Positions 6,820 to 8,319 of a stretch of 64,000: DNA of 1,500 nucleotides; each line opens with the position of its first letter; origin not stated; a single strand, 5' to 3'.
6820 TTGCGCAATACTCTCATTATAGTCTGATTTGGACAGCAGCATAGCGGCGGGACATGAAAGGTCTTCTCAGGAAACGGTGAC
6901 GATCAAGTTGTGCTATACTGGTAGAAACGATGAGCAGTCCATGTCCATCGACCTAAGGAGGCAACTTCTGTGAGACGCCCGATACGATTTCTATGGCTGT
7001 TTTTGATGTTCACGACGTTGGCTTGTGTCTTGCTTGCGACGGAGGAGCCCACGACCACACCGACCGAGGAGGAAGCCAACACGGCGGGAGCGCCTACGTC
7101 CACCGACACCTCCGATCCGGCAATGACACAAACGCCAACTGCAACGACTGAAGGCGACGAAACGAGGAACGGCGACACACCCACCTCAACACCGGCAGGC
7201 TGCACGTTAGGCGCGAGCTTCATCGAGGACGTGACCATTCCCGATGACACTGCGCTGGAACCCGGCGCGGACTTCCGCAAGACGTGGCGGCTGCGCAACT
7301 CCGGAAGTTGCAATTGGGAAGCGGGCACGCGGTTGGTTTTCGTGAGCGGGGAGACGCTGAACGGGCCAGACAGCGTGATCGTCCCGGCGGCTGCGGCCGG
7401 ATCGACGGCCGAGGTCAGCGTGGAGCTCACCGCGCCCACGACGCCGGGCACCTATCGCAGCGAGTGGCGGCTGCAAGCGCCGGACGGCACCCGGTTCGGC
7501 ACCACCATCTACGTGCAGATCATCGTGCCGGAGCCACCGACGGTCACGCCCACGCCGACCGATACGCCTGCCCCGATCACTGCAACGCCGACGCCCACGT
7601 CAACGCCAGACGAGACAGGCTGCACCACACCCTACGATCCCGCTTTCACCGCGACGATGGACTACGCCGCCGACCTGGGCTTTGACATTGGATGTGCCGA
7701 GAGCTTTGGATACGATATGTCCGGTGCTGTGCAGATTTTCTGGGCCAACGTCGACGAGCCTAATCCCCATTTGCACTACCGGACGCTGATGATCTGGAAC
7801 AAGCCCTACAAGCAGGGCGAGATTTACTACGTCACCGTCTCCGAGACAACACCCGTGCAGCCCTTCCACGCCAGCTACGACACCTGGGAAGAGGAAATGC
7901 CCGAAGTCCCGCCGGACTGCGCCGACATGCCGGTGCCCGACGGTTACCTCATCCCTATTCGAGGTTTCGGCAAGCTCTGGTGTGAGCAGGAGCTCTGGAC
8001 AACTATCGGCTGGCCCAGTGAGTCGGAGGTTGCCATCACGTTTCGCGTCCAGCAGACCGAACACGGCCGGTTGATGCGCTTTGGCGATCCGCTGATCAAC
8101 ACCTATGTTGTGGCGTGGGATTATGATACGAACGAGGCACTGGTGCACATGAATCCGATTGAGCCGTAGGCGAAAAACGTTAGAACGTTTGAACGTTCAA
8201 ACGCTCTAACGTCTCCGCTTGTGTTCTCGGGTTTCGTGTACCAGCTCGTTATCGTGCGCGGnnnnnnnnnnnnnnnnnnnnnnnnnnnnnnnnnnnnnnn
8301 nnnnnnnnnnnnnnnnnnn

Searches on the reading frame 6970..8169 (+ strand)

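Call 53: search_protein_families(library=pfam, proteins=[window:6970-8169:+], max_evalue=0.0001)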
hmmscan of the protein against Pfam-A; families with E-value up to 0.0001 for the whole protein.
window:6970-8169:+ (399 aa): 1 family
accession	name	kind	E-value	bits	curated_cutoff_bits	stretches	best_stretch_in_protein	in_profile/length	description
PF16158.11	N_BRCA1_IG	-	3.3e-31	108.5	28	1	89-186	1-108/108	Ig-like domain from next to BRCA1 gene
